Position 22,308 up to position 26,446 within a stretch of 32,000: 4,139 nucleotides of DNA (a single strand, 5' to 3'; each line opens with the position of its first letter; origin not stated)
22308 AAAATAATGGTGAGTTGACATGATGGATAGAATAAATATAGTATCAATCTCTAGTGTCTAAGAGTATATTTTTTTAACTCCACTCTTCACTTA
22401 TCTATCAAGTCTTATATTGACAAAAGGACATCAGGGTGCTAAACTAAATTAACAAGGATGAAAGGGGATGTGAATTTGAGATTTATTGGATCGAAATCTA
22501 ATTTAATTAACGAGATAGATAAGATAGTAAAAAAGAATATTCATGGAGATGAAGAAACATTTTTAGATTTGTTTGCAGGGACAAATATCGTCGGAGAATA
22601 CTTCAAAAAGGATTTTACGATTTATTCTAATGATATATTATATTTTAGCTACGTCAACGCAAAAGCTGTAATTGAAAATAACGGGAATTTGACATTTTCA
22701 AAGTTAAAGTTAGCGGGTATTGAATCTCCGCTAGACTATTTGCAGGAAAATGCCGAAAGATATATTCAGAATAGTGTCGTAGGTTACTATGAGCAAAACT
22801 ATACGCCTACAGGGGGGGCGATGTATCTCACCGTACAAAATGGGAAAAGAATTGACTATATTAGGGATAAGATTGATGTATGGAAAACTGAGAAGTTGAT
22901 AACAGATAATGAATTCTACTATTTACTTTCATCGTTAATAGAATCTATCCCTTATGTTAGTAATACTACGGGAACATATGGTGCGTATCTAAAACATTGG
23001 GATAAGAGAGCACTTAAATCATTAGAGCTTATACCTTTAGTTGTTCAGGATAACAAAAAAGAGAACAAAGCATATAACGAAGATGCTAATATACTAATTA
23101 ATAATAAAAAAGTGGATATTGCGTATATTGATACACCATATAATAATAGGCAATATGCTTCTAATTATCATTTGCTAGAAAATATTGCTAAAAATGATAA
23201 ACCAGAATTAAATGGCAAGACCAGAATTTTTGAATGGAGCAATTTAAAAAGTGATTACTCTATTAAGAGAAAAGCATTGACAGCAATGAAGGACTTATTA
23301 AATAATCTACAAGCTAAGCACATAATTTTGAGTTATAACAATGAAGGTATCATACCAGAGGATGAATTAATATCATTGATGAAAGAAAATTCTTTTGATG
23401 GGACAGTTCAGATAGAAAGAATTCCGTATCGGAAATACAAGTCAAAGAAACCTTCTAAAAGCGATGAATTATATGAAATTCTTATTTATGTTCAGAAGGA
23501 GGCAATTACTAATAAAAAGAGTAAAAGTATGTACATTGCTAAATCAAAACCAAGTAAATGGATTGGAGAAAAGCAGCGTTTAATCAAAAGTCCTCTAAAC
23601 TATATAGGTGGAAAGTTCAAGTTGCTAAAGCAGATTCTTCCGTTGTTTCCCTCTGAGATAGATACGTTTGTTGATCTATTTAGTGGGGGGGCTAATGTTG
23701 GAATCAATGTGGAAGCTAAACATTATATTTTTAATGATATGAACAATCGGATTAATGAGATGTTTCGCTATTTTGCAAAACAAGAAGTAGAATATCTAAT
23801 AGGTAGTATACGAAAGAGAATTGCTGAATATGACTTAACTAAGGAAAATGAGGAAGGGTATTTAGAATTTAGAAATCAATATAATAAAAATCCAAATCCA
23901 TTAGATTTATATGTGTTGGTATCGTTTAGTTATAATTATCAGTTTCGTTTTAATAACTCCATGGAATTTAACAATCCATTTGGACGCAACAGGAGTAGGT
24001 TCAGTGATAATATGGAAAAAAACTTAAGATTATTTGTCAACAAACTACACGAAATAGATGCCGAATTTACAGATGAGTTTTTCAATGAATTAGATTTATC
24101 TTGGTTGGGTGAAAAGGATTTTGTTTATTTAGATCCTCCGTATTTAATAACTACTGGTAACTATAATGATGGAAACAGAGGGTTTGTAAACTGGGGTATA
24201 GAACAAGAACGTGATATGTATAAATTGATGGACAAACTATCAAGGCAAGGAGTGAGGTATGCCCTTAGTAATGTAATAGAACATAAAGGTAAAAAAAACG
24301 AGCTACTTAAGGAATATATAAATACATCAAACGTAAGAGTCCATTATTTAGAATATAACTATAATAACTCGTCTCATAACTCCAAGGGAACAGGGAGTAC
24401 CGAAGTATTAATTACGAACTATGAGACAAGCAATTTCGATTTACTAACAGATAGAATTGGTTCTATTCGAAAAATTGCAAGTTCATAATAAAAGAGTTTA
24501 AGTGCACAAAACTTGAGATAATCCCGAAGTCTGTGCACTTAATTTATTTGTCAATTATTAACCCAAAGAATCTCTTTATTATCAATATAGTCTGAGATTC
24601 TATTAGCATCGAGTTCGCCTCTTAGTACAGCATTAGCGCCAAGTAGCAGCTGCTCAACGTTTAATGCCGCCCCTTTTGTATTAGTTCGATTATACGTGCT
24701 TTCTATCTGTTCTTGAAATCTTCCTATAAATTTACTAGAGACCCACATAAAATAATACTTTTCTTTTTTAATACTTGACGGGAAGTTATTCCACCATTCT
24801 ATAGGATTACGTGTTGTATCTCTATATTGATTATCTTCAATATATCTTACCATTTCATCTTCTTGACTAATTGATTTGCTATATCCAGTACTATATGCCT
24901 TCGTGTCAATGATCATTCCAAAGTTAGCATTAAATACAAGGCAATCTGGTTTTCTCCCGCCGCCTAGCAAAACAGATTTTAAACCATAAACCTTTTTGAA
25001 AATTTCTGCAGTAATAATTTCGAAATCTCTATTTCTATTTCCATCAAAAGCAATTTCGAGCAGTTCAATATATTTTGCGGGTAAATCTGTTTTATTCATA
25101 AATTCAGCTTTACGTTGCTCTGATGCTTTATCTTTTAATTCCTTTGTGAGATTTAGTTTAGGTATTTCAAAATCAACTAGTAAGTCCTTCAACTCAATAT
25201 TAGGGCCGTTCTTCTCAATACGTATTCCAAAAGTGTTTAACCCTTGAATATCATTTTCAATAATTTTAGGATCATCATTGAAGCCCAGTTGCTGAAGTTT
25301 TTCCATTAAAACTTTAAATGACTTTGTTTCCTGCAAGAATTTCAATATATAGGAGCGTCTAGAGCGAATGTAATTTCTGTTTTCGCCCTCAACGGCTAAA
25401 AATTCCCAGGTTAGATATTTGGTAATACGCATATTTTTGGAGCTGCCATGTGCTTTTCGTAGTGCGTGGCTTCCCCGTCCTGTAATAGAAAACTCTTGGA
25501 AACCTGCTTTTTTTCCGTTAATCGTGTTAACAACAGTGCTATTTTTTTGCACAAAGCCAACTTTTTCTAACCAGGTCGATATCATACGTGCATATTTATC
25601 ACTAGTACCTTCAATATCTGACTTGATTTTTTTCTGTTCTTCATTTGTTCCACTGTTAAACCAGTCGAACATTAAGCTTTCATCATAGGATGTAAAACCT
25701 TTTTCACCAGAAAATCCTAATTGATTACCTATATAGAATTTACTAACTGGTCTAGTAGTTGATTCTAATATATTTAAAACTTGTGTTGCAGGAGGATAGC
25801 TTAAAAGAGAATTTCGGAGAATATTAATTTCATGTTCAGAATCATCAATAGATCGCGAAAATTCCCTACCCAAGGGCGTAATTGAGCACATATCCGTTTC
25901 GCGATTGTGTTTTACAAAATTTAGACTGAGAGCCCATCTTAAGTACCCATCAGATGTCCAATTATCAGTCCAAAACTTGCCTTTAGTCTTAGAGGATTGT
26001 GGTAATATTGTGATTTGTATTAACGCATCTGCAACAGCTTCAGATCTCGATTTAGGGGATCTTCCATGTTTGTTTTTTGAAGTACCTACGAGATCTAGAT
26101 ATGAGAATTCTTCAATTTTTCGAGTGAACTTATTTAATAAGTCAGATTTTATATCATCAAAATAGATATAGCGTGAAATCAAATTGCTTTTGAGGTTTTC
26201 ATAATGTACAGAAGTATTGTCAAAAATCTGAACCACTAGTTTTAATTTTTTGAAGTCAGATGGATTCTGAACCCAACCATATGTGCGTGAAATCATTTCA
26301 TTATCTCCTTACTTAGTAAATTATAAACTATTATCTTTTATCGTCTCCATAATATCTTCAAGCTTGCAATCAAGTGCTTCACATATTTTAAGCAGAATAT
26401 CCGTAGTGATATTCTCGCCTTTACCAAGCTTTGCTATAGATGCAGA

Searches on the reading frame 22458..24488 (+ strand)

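Call 3: search_protein_families(library=pfam, proteins=[window:22458-24488:+], max_evalue=0.1)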
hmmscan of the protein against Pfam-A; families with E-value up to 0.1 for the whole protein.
window:22458-24488:+ (676 aa): 2 families
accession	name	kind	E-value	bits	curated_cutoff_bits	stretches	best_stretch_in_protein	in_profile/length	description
PF02086.21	MethyltransfD12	-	3.9e-73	246.7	22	2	9-303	1-249/253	D12 class N6 adenine-specific DNA methyltransferase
PF03602.21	Cons_hypoth95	-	4.8e-05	23.5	24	0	207-241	97-137/182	Conserved hypothetical protein 95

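Call 4: search_protein_families(library=padloc, proteins=[window:22458-24488:+], max_evalue=0.1)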
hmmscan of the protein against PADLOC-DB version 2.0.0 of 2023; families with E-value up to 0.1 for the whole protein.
window:22458-24488:+ (676 aa): 24 families
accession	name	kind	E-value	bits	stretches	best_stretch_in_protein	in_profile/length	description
PDLC03287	MTase_II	-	1.3e-272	904.4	1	7-658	1-644/646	Type II methyltransferase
PDLC03383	MTase_II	-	1.3e-87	292.1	1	371-657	13-315/318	Type II methyltransferase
PDLC03292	MTase_II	-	4.7e-80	267.7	2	6-469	80-509/722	Type II methyltransferase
PDLC03257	MTase_II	-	3.9e-72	241.4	1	7-348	13-342/343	Type II methyltransferase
PDLC03298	MTase_II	-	3.8e-53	178.9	1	7-327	2-305/362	Type II methyltransferase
PDLC03373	MTase_II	-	9.3e-47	158.1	2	6-296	8-281/339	Type II methyltransferase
PDLC03720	oMTase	-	5.5e-41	139.3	1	8-345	5-322/326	orphan methyltransferase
PDLC03722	oMTase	-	1.2e-39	134.7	1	380-654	5-259/259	orphan methyltransferase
PDLC03294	MTase_II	-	4.4e-33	113.1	1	376-655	4-271/272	Type II methyltransferase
PDLC03345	MTase_II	-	7.7e-33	111.6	1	7-333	23-379/581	Type II methyltransferase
PDLC03261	MTase_II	-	7.2e-31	105.2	3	377-575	25-215/643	Type II methyltransferase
PDLC03342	MTase_II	-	8.7e-26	88.9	1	7-308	25-336/383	Type II methyltransferase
PDLC03729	oMTase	-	6.7e-24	82.8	1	377-606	5-228/275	orphan methyltransferase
PDLC03735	oMTase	-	4.2e-20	70.3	1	372-656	3-283/284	orphan methyltransferase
PDLC03372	MTase_II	-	1e-19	69.4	1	116-295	29-200/259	Type II methyltransferase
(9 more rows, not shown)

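Call 5: search_protein_families(library=ncbifam, proteins=[window:22458-24488:+], max_evalue=0.1)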
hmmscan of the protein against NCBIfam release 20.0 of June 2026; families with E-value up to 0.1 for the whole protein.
window:22458-24488:+ (676 aa): 3 families
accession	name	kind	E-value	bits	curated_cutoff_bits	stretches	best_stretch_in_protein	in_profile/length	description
TIGR00571.1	dam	subfamily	4.4e-43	147.9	114.85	1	377-654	2-267/267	Dam family site-specific DNA-(adenine-N6)-methyltransferase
NF008152.0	PRK10904.1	equivalog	1.3e-16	60.8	441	1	380-606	8-228/271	adenine-specific DNA-methyltransferase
TIGR00095.1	TIGR00095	equivalog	6.4e-05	22.7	117.5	0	518-563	90-135/194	16S rRNA (guanine(966)-N(2))-methyltransferase RsmD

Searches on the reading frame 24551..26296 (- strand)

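Call 3: search_protein_families(library=pfam, proteins=[window:24551-26296:-], max_evalue=0.1)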
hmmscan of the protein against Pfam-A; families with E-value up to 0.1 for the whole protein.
window:24551-26296:- (581 aa): 5 families
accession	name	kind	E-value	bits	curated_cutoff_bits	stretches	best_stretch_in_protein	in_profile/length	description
PF09254.17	FokI_cleav_dom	-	5.6e-50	169.8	25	1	391-574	4-186/188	FokI, cleavage domain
PF02980.22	FokI_dom_2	-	1.4e-34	119.6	25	1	158-287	3-136/136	FokI, recognition domain, subdomain 2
PF02981.21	FokI_D1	-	1.1e-23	84.4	25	1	4-145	1-152/156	FokI, recognition domain, subdomain 1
PF16902.11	FokI_D3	-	1.7e-09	37.8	29.2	1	300-364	1-68/69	FokI, D3 domain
PF05927.16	Penaeidin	-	0.082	14.1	25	0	452-479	6-33/73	Penaeidin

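Call 4: search_protein_families(library=padloc, proteins=[window:24551-26296:-], max_evalue=0.1)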
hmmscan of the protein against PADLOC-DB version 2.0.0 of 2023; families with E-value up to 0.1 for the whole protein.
window:24551-26296:- (581 aa): 1 family
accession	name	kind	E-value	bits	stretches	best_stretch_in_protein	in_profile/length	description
PDLC03477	REase_II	-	4.3e-126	420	1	4-578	14-605/616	Type II restriction enzyme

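Call 5: search_protein_families(library=ncbifam, proteins=[window:24551-26296:-], max_evalue=0.1)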
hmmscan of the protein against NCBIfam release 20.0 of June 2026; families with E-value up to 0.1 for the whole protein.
window:24551-26296:- (581 aa): 0 families
